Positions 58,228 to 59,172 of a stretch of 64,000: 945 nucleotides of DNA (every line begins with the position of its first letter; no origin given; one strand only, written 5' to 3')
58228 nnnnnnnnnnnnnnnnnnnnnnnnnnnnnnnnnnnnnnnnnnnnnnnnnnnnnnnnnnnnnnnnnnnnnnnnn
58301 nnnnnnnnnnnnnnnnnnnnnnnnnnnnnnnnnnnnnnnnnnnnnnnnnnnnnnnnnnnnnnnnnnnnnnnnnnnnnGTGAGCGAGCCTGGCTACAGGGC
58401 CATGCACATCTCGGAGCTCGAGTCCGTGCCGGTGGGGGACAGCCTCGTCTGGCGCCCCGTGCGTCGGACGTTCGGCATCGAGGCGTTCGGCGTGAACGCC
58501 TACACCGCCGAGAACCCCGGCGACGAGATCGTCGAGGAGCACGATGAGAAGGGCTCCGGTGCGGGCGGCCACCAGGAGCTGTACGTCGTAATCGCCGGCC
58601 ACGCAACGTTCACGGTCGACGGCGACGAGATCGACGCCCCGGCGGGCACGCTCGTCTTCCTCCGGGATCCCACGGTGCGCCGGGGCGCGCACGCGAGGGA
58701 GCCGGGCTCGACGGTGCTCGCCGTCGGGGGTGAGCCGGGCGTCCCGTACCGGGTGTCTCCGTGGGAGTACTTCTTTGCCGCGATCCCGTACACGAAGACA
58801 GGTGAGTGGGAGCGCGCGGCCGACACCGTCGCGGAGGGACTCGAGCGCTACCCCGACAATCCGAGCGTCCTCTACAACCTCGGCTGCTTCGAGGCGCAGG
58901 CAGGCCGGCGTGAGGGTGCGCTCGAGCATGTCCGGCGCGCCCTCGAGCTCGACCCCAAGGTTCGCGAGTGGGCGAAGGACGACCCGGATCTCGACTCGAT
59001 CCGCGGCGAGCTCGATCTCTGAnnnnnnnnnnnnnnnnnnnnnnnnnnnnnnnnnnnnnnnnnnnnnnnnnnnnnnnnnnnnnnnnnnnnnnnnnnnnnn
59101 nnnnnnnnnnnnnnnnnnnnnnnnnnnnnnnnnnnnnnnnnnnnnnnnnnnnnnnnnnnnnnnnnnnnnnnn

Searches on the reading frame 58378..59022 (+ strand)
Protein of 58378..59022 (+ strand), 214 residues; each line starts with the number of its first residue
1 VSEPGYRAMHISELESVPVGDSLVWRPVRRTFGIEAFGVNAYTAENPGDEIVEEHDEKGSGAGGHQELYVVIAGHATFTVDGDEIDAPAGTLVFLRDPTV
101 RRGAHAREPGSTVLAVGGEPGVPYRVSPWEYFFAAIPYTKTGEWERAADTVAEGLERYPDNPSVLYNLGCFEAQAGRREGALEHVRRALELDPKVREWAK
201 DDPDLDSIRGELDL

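Call 12: find_encoding_contigs(protein=window:58378-59022:+, flank=10000, max_places=10)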
Protein window:58378-59022:+ (214 aa): no gene with exactly this product is on record in the collection.

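Call 18: search_protein_families(library=pfam, proteins=[window:58378-59022:+], max_evalue=0.01)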
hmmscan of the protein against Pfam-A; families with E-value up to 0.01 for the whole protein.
window:58378-59022:+ (214 aa): 12 families
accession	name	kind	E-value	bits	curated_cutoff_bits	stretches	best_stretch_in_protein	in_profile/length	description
PF07719.23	TPR_2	-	2.6e-08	33.8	27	1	163-194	2-33/34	Tetratricopeptide repeat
PF13428.12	TPR_14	-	2.4e-07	31.2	23.5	0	138-169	11-42/44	Tetratricopeptide repeat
PF13432.12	TPR_16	-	1.4e-06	29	32.7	1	141-194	10-63/65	Tetratricopeptide repeat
PF00515.34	TPR_1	-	1.5e-05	25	27.8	1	164-194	3-33/34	Tetratricopeptide repeat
PF13414.12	TPR_11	-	0.00024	21.1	26.8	0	138-169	4-35/42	TPR repeat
PF14559.12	TPR_19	-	0.00035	21.3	25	1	142-199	5-62/68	Tetratricopeptide repeat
PF07883.17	Cupin_2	-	0.0014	18.8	27.2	1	65-96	18-49/70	Cupin domain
PF13371.12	TPR_9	-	0.0017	18.8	35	1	140-209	7-69/73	Tetratricopeptide repeat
PF13431.12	TPR_17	-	0.0029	18.2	24.4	0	154-177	5-28/34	Tetratricopeptide repeat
PF02311.25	AraC_binding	-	0.0063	16.7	21.1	0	67-119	25-77/135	AraC-like ligand binding domain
PF13181.12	TPR_8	-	0.0064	17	25.7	0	163-194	2-33/34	Tetratricopeptide repeat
PF13424.12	TPR_12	-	0.0098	16.5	30.1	0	141-193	16-76/77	Tetratricopeptide repeat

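Call 19: find_homologous_proteins(query=window:58378-59022:+)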
Query window:58378-59022:+ (214 aa): 5465 proteins with E <= 0.001 among 6251 candidates; the best 120 are listed.
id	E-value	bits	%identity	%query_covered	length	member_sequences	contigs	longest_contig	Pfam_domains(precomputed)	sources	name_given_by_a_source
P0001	1.5e-135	468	95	100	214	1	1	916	PF14559.13,PF00515.35,PF13432.13,PF13428.13,PF07719.24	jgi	jgi:tetratricopeptide (TPR) repeat protein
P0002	1.6e-135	468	100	96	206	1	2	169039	PF00515.35,PF13432.13,PF13428.13,PF07719.24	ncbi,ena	-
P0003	1.0e-103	364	74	100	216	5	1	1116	PF14559.13,PF00515.35,PF13424.13,PF13432.13,PF13428.13,PF07719.24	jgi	jgi:tetratricopeptide (TPR) repeat protein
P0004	1.8e-103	363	74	100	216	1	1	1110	PF14559.13,PF13414.13,PF00515.35,PF13424.13,PF13432.13,PF13428.13,PF07719.24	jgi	jgi:tetratricopeptide (TPR) repeat protein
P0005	3.0e-97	343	71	100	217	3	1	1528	PF07719.24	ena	-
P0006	8.0e-97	341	69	100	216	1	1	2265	PF13432.13,PF13428.13,PF07719.24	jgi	jgi:tetratricopeptide (TPR) repeat protein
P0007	9.4e-97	341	70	100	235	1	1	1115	PF13432.13,PF13428.13,PF07719.24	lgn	-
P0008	1.2e-96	341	69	100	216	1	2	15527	PF13432.13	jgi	jgi:tetratricopeptide (TPR) repeat protein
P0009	1.4e-96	341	69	100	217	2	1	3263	PF07719.24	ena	-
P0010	8.0e-96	338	70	100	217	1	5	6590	PF07719.24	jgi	jgi:mannose-6-phosphate isomerase-like protein (cupin superfamily)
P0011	1.9e-95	337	70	99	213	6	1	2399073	PF00515.35,PF13424.13,PF13432.13,PF13428.13,PF07719.24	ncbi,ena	-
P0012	2.0e-95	337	67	100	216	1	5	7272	PF13432.13,PF13428.13,PF07719.24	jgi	jgi:tetratricopeptide (TPR) repeat protein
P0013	7.6e-95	335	67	100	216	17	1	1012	PF13432.13,PF13428.13,PF07719.24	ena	-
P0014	9.8e-95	335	70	96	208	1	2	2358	PF00515.35,PF13432.13,PF13428.13,PF07719.24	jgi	jgi:tetratricopeptide (TPR) repeat protein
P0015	2.0e-94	334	67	100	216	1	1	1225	PF13428.13,PF07719.24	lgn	-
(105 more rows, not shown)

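Call 20: find_encoding_contigs(protein=P0002, flank=10000, max_places=10)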
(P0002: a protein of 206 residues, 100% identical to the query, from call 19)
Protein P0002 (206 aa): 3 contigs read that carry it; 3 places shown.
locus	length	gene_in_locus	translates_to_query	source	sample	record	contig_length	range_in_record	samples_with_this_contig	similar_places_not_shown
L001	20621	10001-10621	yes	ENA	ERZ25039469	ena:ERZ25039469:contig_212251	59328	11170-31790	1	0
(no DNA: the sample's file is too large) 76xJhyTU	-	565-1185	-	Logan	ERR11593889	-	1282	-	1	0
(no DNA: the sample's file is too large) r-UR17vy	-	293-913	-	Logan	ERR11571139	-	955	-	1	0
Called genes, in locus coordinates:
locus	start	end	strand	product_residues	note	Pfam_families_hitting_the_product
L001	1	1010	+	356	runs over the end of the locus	-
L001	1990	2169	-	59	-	-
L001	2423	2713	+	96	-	PF02254:TrkA_N, PF03807:F420_oxidored (weak), PF13241:NAD_binding_7 (faint)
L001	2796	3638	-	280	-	-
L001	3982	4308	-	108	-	PF01268:FTHFS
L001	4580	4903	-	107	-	PF01268:FTHFS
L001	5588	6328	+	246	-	PF08240:ADH_N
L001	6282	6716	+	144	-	PF00107:ADH_zinc_N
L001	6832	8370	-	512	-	PF00384:Molybdopterin, PF01568:Molydop_binding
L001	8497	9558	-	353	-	PF13510:Fer2_4, PF00037:Fer4 (faint), PF22117:Fer4_Nqo3, PF04879:Molybdop_Fe4S4, PF00384:Molybdopterin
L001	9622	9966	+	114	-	-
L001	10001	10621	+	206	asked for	PF13428:TPR_14 (faint), PF00515:TPR_1 (faint), PF13432:TPR_16 (weak), PF07719:TPR_2 (weak)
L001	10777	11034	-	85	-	PF10589:NADH_4Fe-4S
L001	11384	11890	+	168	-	-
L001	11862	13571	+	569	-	PF04389:Peptidase_M28 (weak), PF05343:Peptidase_M42 (faint), PF01546:Peptidase_M20, PF07687:M20_dimer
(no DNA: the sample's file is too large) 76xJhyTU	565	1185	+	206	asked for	PF13428:TPR_14 (faint), PF00515:TPR_1 (faint), PF13432:TPR_16 (weak), PF07719:TPR_2 (weak)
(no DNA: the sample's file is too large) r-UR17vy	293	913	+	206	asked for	PF13428:TPR_14 (faint), PF00515:TPR_1 (faint), PF13432:TPR_16 (weak), PF07719:TPR_2 (weak)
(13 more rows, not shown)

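Call 21: find_encoding_contigs(protein=P0011, flank=10000, max_places=6)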
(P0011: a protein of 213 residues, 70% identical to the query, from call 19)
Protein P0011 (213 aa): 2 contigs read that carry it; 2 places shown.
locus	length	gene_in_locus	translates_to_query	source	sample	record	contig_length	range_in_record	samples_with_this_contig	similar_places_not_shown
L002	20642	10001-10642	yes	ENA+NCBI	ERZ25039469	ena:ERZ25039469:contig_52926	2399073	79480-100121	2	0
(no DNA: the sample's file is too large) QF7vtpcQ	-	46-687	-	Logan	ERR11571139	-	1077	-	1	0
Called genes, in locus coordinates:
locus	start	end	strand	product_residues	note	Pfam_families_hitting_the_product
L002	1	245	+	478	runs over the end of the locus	PF00202:Aminotran_3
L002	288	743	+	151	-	PF02082:Rrf2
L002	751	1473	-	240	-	-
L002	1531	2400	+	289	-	PF00491:Arginase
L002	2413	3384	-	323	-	PF02463:SMC_N (faint), PF00005:ABC_tran, PF09818:ABC_ATPase (faint), PF13304:AAA_21 (weak), PF03459:TOBE, PF12857:TOBE_3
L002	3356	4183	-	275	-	PF00528:BPD_transp_1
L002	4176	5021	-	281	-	PF00528:BPD_transp_1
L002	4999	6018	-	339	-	PF01547:SBP_bac_1, PF13416:SBP_bac_8, PF13531:SBP_bac_11, PF13343:SBP_bac_6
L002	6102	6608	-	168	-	PF14512:TM1586_NiRdase (faint), PF00881:Nitroreductase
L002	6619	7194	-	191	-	PF04961:FTCD_C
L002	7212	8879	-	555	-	PF01268:FTHFS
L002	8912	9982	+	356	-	PF08240:ADH_N, PF16912:Glu_dehyd_C, PF00107:ADH_zinc_N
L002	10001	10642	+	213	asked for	PF13424:TPR_12 (weak), PF13428:TPR_14 (faint), PF00515:TPR_1 (faint), PF13432:TPR_16, PF07719:TPR_2 (weak)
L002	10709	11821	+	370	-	PF04389:Peptidase_M28 (weak), PF05343:Peptidase_M42 (faint), PF01546:Peptidase_M20, PF07687:M20_dimer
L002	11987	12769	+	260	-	PF02634:FdhD-NarQ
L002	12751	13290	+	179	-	PF12804:NTP_transf_3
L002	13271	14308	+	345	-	PF01436:NHL (faint), PF08450:SGL (faint), PF25021:TEN_NHL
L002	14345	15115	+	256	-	-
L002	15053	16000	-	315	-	PF13964:Beta-prop_Calicin, PF25210:Kelch_FKB95 (weak), PF01344:Kelch_1, PF24681:Kelch_KLHDC2_KLHL20_DRC7, PF13964:Beta-prop_Calicin, PF24981:Beta-prop_ATRN-LZTR1 (weak), PF01344:Kelch_1, PF13964:Beta-prop_Calicin, +5 more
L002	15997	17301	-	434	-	PF00709:Adenylsucc_synt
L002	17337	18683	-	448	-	PF00772:DnaB, PF03796:DnaB_C, PF06745:ATPase (faint), PF13481:AAA_25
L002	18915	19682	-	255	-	PF01281:Ribosomal_L9_N, PF03948:Ribosomal_L9_C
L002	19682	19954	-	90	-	PF01084:Ribosomal_S18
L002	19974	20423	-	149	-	PF00436:SSB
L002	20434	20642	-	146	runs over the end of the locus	PF01250:Ribosomal_S6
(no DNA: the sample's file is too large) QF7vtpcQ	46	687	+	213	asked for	PF13424:TPR_12 (weak), PF13428:TPR_14 (faint), PF00515:TPR_1 (faint), PF13432:TPR_16, PF07719:TPR_2 (weak)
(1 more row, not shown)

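Call 28: find_related_loci(query=A3, collection=genome_contigs, flank=10000)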
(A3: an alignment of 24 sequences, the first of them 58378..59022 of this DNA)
Query A3 (214 aa) in genome_contigs; peptide patterns used: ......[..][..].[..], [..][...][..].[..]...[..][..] (x = any residue, [..] = any of these).
173 stretches matched a pattern; 139 encode a relative of the query (tblastn E <= 1e-3); the best 80 are kept; 80 distinct loci.
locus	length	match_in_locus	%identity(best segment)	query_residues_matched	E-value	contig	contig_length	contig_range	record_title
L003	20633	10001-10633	70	2-212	1e-98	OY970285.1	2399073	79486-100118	MAG: uncultured Thermoleophilia bacterium isolate MFD00962.bin.2.77 genome assembly, chromosome: 1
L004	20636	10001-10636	68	1-212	2e-97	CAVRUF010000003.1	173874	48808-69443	MAG: uncultured Actinomycetes bacterium isolate MFD02809.bin.2.228 genome assembly, contig: contig_196526, whole genome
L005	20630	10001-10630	68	3-212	5e-96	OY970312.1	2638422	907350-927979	MAG: uncultured Thermoleophilia bacterium isolate MFD02242.bin.2.62 genome assembly, chromosome: 1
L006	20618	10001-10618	66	1-209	5e-90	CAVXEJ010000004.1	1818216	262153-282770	MAG: uncultured Actinomycetes bacterium isolate MFD02242.bin.2.95 genome assembly, contig: contig_7657, whole genome sho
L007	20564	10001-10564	69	6-193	3e-86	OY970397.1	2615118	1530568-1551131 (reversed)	MAG: uncultured Actinomycetes bacterium isolate MFD09267.bin.c.1 genome assembly, chromosome: 1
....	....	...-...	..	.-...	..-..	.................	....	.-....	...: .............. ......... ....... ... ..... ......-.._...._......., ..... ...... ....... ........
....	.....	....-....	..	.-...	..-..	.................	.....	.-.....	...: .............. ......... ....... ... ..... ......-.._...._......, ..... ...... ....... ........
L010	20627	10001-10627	61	1-211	1e-79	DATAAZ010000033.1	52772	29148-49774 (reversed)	MAG TPA_asm: Gaiellaceae bacterium isolate SMAG_U6685 k141_3345212, whole genome shotgun sequence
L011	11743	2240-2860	60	1-209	7e-78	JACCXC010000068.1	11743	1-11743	MAG: Actinomycetota bacterium isolate MGR_bin168 SD2897-2912_k127_8881704, whole genome shotgun sequence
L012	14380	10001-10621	56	5-211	2e-75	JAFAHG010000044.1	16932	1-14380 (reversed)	MAG: Actinomycetota bacterium isolate CP_BE_BS_15 BE_BS_k147_10706835, whole genome shotgun sequence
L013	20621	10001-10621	57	5-211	1e-73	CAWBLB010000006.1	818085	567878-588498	MAG: uncultured Actinomycetes bacterium isolate MFD02416.bin.1.146 genome assembly, contig: contig_17228, whole genome s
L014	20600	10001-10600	60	11-209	1e-71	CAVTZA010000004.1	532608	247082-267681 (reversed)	MAG: uncultured Actinomycetes bacterium isolate MFD09267.bin.2.281 genome assembly, contig: contig_17559, whole genome s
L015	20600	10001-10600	58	11-209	4e-71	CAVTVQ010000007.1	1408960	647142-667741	MAG: uncultured Actinomycetes bacterium isolate MFD09267.bin.2.334 genome assembly, contig: contig_30208, whole genome s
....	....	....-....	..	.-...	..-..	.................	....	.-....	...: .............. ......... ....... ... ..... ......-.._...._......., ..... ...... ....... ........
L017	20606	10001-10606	57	7-209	4e-69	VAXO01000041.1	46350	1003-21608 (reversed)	MAG: Actinobacteria bacterium isolate AC_34 14_0903_02_30cm_scaffold_772, whole genome shotgun sequence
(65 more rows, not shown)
